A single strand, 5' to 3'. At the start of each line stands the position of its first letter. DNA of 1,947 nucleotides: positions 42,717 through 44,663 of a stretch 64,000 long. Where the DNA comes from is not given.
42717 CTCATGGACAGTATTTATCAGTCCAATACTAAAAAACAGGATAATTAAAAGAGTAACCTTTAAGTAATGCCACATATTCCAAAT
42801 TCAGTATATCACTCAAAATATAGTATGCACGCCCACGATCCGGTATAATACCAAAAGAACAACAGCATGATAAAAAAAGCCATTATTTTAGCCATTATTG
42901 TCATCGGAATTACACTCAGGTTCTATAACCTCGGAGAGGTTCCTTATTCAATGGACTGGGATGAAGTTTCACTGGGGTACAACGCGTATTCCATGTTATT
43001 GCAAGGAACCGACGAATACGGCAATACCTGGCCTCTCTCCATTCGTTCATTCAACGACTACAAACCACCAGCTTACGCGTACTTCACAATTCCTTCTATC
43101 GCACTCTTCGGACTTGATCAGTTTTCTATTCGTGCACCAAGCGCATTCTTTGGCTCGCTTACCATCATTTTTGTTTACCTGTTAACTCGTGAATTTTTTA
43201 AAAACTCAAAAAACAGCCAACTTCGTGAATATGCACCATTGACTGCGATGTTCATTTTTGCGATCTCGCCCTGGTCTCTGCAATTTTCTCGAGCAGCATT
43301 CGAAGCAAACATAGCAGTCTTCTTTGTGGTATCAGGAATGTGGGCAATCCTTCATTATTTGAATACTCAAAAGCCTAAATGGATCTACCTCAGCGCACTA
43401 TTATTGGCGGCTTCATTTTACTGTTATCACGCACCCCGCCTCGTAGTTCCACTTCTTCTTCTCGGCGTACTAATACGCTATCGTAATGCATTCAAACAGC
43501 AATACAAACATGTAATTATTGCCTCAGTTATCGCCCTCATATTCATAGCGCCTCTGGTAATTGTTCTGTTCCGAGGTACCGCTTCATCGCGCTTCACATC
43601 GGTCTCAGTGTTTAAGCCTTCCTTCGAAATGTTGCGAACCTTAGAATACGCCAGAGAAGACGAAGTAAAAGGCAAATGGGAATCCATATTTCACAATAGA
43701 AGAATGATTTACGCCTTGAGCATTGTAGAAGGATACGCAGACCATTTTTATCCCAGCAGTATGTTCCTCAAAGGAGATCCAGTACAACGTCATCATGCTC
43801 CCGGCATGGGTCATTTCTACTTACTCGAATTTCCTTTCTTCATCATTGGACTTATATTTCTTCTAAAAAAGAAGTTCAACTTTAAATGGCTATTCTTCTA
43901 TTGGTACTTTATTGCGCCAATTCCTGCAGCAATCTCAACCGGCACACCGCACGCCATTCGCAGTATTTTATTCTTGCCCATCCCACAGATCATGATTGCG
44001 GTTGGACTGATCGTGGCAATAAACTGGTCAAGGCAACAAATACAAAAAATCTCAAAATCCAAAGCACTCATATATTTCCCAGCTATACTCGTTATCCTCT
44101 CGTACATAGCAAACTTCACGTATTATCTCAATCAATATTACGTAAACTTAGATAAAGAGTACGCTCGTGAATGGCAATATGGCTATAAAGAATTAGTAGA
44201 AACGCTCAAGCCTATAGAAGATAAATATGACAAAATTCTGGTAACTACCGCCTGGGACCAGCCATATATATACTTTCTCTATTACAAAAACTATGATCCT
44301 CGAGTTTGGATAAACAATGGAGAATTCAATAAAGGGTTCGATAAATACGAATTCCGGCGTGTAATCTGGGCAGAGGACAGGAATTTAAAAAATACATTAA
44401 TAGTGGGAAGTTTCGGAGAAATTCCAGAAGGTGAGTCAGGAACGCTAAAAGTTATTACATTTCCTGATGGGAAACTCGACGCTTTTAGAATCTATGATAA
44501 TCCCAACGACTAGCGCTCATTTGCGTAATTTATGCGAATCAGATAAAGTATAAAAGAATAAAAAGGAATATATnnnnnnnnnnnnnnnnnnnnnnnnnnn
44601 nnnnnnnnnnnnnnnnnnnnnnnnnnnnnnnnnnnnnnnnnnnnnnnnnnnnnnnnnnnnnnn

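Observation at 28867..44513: Array of seven GT-C-type polytopic glycosyltransferase genes (five GT39/PMT_2 paralogs, one decayed, plus two related membrane proteins) immediately downstream of the surface-protein island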

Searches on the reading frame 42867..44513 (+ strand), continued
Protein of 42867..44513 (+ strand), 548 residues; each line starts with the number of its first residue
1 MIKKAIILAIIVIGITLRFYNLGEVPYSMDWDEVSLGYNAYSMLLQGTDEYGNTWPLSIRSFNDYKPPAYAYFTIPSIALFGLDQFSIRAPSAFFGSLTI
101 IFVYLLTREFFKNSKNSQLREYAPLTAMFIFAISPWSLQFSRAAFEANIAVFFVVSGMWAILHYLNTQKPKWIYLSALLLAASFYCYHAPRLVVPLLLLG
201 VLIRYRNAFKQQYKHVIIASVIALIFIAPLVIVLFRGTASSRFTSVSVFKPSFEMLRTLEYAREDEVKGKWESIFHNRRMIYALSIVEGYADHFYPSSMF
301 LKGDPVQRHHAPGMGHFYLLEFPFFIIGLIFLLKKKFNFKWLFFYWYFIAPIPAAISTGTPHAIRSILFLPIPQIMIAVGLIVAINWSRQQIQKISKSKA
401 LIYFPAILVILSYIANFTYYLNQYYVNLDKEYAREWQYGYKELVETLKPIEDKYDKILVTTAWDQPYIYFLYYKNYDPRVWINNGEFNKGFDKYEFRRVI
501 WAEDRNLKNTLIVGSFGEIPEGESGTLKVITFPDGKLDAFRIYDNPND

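Call 55: search_solved_structures(query=A3, max_evalue=1)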
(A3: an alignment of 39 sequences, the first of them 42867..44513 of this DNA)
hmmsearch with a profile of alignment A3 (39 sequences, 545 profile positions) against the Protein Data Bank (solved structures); distinct sequences matched with E-value up to 1: 1.
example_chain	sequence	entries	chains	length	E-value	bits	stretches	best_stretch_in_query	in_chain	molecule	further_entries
5ezm_A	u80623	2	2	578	0.037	16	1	68-145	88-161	4-amino-4-deoxy-L-arabinose transferase or related glycosyltransferases of PMT family | 4-amino-4-deoxy-L-arabinose (L-Ara4N) transferase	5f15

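Call 58: search_protein_families(library=pfam, proteins=[L002:7490-7999:+, L002:8061-10004:+, L001:1336-3852:+, L001:3886-5487:-, L001:5473-6762:+, L001:6710-8278:+], max_evalue=0.01)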
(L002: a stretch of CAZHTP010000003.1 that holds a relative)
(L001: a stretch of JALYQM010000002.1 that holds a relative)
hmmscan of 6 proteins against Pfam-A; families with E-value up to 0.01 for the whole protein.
L002:7490-7999:+ (169 aa): 0 families

L002:8061-10004:+ (647 aa): 0 families

L001:1336-3852:+ (838 aa): 1 family
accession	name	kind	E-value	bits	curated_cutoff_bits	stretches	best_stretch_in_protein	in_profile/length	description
PF09586.16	YfhO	-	7.4e-24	84.6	28.5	2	134-732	75-625/835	Bacterial membrane protein YfhO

L001:3886-5487:- (533 aa): 0 families

L001:5473-6762:+ (429 aa): 2 families
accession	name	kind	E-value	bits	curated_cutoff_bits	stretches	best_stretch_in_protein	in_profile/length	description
PF14897.12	EpsG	-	1.8e-06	27.8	30.1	1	88-382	50-317/326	EpsG family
PF13231.12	PMT_2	-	2.9e-05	24.8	26.1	1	85-239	4-160/160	Dolichyl-phosphate-mannose-protein mannosyltransferase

L001:6710-8278:+ (522 aa): 1 family
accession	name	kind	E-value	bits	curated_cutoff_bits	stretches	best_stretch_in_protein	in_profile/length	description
PF13231.12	PMT_2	-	0.00017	22.3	26.1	1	98-252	4-159/160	Dolichyl-phosphate-mannose-protein mannosyltransferase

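Call 66: search_protein_families(library=pfam, proteins=[P0019, P0029, P0084, P0047, P0111, window:42867-44513:+], max_evalue=10)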
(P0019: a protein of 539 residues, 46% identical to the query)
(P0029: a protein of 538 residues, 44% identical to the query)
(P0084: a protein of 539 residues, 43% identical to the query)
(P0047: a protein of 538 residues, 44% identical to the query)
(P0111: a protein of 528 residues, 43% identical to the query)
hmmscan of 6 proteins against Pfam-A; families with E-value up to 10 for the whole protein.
P0019 (539 aa): 3 families
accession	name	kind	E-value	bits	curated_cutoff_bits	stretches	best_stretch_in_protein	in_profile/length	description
PF13231.12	PMT_2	-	7.4e-15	56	26.1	1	70-225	2-158/160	Dolichyl-phosphate-mannose-protein mannosyltransferase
PF02366.24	PMT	-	1e-12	48.6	22.7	1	13-170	2-164/245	Dolichyl-phosphate-mannose-protein mannosyltransferase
PF02516.20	STT3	-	4.4e-08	33.5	24.5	1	73-188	74-200/405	Oligosaccharyl transferase STT3, N-terminal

P0029 (538 aa): 4 families
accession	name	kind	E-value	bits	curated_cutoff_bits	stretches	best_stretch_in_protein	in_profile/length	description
PF13231.12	PMT_2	-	2e-14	54.6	26.1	1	68-223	2-158/160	Dolichyl-phosphate-mannose-protein mannosyltransferase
PF02366.24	PMT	-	5.9e-09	36.3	22.7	1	13-159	4-155/245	Dolichyl-phosphate-mannose-protein mannosyltransferase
PF02516.20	STT3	-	1.9e-07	31.4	24.5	1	76-189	85-207/405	Oligosaccharyl transferase STT3, N-terminal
PF24124.1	YphA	-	0.019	15.1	28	1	100-188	12-100/198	YphA-like integral membrane protein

P0084 (539 aa): 5 families
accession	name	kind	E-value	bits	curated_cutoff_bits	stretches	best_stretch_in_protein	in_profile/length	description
PF13231.12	PMT_2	-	1.4e-15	58.3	26.1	1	73-227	2-157/160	Dolichyl-phosphate-mannose-protein mannosyltransferase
PF02366.24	PMT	-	1.2e-07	32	22.7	1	16-180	2-176/245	Dolichyl-phosphate-mannose-protein mannosyltransferase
PF02516.20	STT3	-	1.6e-05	25.1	24.5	1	80-194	84-205/405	Oligosaccharyl transferase STT3, N-terminal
PF03779.20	SPW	-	0.0025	18.7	31.5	1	93-161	25-90/93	SPW repeat domain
PF24124.1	YphA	-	7.8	6.6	28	1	104-183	11-89/198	YphA-like integral membrane protein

P0047 (538 aa): 5 families
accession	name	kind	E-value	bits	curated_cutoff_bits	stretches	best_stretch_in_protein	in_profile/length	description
PF13231.12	PMT_2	-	9.4e-11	42.6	26.1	1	69-226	2-157/160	Dolichyl-phosphate-mannose-protein mannosyltransferase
PF02366.24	PMT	-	1.3e-09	38.4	22.7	2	12-228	2-232/245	Dolichyl-phosphate-mannose-protein mannosyltransferase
PF14897.12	EpsG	-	0.0018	17.9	30.1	1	308-426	215-324/326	EpsG family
PF14264.12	Glucos_trans_II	-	0.0053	16.4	30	1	88-224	42-180/317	Glucosyl transferase GtrII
PF11833.13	CPP1-like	-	5.1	7.1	28.4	1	167-221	101-153/196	Protein CHAPERONE-LIKE PROTEIN OF POR1-like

P0111 (528 aa): 5 families
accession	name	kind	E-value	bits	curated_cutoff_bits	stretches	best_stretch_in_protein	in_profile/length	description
PF13231.12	PMT_2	-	6.7e-12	46.3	26.1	1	66-219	2-155/160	Dolichyl-phosphate-mannose-protein mannosyltransferase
PF02366.24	PMT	-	9.6e-10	38.9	22.7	1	9-227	2-234/245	Dolichyl-phosphate-mannose-protein mannosyltransferase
PF01901.21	O_anti_polymase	-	0.00056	19.8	24.2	1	142-243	113-207/335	Putative O-antigen polymerase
PF03779.20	SPW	-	0.0031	18.4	31.5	1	86-157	25-90/93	SPW repeat domain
PF19529.4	DUF6057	-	1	8.6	29.8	1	86-230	67-209/569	Family of unknown function (DUF6057)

window:42867-44513:+ (548 aa): 4 families
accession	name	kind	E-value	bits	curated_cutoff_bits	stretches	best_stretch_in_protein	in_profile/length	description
PF13231.12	PMT_2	-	1.9e-13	51.4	26.1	1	66-232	2-159/160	Dolichyl-phosphate-mannose-protein mannosyltransferase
PF00916.26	Sulfate_transp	-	0.6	9.2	23.2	1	144-237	117-210/380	Sulfate permease family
PF06667.17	PspB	-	0.74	10.4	25.6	1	151-169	12-30/73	Phage shock protein B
PF10856.13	DUF2678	-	1.9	8.9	27.8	1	360-420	54-113/118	Protein of unknown function (DUF2678)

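Call 79: search_solved_structures(query=A6, max_evalue=1)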
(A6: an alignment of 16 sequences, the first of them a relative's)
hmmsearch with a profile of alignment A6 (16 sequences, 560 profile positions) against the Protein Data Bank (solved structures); distinct sequences matched with E-value up to 1: 1.
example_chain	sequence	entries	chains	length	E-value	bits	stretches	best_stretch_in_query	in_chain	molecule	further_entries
9k1u_D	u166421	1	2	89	0.94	11.1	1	484-531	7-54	Serine/threonine protein kinase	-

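Call 85: list_cluster_members(proteins=[P0001, P0121, P0005, P0010])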
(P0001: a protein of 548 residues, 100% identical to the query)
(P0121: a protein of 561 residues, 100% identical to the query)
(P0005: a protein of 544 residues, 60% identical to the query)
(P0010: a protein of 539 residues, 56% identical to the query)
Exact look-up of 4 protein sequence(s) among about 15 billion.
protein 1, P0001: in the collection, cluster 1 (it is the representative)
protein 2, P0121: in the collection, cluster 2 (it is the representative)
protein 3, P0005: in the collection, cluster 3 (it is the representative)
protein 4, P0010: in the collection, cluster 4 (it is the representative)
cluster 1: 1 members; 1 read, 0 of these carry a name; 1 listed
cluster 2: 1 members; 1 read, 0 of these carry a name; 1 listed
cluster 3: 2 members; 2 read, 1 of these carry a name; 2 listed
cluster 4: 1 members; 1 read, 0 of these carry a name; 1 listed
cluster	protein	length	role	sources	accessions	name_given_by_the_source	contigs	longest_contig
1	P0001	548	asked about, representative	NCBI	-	-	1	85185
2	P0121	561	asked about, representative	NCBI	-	-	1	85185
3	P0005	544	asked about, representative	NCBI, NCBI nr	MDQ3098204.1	MAG: glycosyltransferase family 39 protein [bacterium] | glycosyltransferase family 39 protein [bacterium]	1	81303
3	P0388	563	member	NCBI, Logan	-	-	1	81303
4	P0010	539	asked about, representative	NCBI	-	-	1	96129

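Call 86: search_protein_families(library=pfam, proteins=[L043:16189-18465:+, L061:18752-21046:+], max_evalue=0.01)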
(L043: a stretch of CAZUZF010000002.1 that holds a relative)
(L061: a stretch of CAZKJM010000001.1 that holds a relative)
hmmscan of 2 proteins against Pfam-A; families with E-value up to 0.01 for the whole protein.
L043:16189-18465:+ (759 aa): 3 families
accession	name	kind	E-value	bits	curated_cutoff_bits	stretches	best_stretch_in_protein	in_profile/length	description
PF00535.33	Glycos_transf_2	-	7.2e-20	72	23.3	1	6-135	1-140/168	Glycosyl transferase family 2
PF13704.12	Glyco_tranf_2_4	-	1.9e-05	25.5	27.5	1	13-88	2-84/98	Glycosyl transferase family 2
PF13231.12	PMT_2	-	0.00037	21.2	26.1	1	321-475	6-160/160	Dolichyl-phosphate-mannose-protein mannosyltransferase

L061:18752-21046:+ (765 aa): 3 families
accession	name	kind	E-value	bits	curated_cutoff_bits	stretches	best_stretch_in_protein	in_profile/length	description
PF00535.33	Glycos_transf_2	-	4.8e-23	82.4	23.3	1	5-123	1-127/168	Glycosyl transferase family 2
PF13231.12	PMT_2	-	3.8e-06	27.6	26.1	1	318-474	4-160/160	Dolichyl-phosphate-mannose-protein mannosyltransferase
PF13704.12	Glyco_tranf_2_4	-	7.2e-06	26.9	27.5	1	12-88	2-85/98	Glycosyl transferase family 2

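Call 98: search_protein_families(library=pfam, proteins=[L017:20077-20430:+, L077:13099-13542:+, L080:5853-7070:-, L033:7149-8213:+, L026:1060-1935:+, L018:11574-13394:+, L059:2075-3130:+, L037:4945-6669:-], max_evalue=0.01)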
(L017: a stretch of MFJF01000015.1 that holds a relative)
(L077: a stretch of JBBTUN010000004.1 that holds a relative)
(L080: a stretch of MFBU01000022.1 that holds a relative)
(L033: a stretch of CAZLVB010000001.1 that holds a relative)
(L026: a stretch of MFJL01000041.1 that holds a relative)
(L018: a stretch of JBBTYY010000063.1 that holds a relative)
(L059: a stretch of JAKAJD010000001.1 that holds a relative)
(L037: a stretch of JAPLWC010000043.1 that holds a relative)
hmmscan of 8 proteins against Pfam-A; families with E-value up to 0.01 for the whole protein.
L017:20077-20430:+ (118 aa): 1 family
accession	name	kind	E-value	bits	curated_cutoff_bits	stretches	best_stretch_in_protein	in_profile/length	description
PF10066.14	DUF2304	-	3.9e-19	69.3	25.5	1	6-109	2-105/106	Uncharacterized conserved protein (DUF2304)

L077:13099-13542:+ (148 aa): 0 families

L080:5853-7070:- (406 aa): 0 families

L033:7149-8213:+ (355 aa): 1 family
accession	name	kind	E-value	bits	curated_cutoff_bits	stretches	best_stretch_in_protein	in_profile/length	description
PF01979.26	Amidohydro_1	-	1.1e-13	51.6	25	1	7-336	2-345/345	Amidohydrolase family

L026:1060-1935:+ (292 aa): 1 family
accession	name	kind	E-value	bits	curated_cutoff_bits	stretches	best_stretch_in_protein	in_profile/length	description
PF13231.12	PMT_2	-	0.0038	17.9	26.1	1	33-108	22-97/160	Dolichyl-phosphate-mannose-protein mannosyltransferase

L018:11574-13394:+ (607 aa): 0 families

L059:2075-3130:+ (352 aa): 4 families
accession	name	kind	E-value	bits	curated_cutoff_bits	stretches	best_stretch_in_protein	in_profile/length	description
PF00534.26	Glycos_transf_1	-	4.4e-23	82.1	26.4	1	162-333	13-171/172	Glycosyl transferases group 1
PF13692.12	Glyco_trans_1_4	-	2.7e-14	54.1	27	1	165-319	2-141/142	Glycosyl transferases group 1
PF13439.12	Glyco_transf_4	-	2.7e-06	28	28.5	1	13-155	1-168/170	Glycosyltransferase Family 4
PF15924.11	ALG11_N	-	0.0014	19.2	29.8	0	2-58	3-65/209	ALG11 mannosyltransferase N-terminus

L037:4945-6669:- (575 aa): 0 families

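Call 100: find_encoding_contigs(protein=P0002, flank=10000, max_places=2)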
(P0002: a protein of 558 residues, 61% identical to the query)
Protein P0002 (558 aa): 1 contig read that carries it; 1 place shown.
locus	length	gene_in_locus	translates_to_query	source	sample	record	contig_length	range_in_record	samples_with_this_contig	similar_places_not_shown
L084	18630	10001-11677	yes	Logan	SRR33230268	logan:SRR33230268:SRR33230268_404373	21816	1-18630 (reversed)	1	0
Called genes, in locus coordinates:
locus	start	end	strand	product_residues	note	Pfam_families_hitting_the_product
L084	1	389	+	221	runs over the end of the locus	-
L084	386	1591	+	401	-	PF01270:Glyco_hydro_8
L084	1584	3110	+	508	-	PF00535:Glycos_transf_2, PF13641:Glyco_tranf_2_3, PF13506:Glyco_transf_21, PF13632:Glyco_trans_2_3, PF03552:Cellulose_synt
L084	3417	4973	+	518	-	PF13231:PMT_2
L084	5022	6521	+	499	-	PF13231:PMT_2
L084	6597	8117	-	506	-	PF01270:Glyco_hydro_8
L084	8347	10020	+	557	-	PF13231:PMT_2 (weak)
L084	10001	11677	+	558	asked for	PF13231:PMT_2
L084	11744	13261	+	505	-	PF00890:FAD_binding_2 (weak), PF01266:DAO (weak), PF01593:Amino_oxidase, PF13450:NAD_binding_8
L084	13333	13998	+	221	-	-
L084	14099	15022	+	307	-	PF01297:ZnuA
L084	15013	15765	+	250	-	PF00005:ABC_tran, PF02463:SMC_N (faint), PF13304:AAA_21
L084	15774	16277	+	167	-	PF00293:NUDIX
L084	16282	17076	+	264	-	PF00950:ABC-3, PF01032:FecCD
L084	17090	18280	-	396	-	PF07995:GSDH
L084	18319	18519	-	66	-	-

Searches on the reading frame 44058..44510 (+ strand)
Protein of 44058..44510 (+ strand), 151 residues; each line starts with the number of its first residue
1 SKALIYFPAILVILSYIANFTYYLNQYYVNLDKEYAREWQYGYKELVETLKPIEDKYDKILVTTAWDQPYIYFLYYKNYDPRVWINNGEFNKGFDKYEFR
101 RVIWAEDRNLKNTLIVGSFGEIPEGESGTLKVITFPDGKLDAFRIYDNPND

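Call 64: search_solved_structures(query=A5, max_evalue=10, show_alignments=3)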
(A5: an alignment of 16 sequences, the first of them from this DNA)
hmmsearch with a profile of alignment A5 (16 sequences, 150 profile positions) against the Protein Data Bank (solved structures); distinct sequences matched with E-value up to 10: 5.
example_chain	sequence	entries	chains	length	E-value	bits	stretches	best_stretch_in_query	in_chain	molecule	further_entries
5y5a_A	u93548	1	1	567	0.49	13.5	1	49-140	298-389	KLLA0F20702p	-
7zgj_C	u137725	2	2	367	0.8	12.8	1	28-56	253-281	65 kDa invariant surface glycoprotein, putative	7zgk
7ype_A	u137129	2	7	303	1.3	12.1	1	36-78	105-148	E301R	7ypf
8ite_A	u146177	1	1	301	1.5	11.9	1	36-78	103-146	Uncharacterized protein E301R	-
8i6g_A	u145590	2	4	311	1.7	11.7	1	36-78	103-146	ASFV DNA sliding clamp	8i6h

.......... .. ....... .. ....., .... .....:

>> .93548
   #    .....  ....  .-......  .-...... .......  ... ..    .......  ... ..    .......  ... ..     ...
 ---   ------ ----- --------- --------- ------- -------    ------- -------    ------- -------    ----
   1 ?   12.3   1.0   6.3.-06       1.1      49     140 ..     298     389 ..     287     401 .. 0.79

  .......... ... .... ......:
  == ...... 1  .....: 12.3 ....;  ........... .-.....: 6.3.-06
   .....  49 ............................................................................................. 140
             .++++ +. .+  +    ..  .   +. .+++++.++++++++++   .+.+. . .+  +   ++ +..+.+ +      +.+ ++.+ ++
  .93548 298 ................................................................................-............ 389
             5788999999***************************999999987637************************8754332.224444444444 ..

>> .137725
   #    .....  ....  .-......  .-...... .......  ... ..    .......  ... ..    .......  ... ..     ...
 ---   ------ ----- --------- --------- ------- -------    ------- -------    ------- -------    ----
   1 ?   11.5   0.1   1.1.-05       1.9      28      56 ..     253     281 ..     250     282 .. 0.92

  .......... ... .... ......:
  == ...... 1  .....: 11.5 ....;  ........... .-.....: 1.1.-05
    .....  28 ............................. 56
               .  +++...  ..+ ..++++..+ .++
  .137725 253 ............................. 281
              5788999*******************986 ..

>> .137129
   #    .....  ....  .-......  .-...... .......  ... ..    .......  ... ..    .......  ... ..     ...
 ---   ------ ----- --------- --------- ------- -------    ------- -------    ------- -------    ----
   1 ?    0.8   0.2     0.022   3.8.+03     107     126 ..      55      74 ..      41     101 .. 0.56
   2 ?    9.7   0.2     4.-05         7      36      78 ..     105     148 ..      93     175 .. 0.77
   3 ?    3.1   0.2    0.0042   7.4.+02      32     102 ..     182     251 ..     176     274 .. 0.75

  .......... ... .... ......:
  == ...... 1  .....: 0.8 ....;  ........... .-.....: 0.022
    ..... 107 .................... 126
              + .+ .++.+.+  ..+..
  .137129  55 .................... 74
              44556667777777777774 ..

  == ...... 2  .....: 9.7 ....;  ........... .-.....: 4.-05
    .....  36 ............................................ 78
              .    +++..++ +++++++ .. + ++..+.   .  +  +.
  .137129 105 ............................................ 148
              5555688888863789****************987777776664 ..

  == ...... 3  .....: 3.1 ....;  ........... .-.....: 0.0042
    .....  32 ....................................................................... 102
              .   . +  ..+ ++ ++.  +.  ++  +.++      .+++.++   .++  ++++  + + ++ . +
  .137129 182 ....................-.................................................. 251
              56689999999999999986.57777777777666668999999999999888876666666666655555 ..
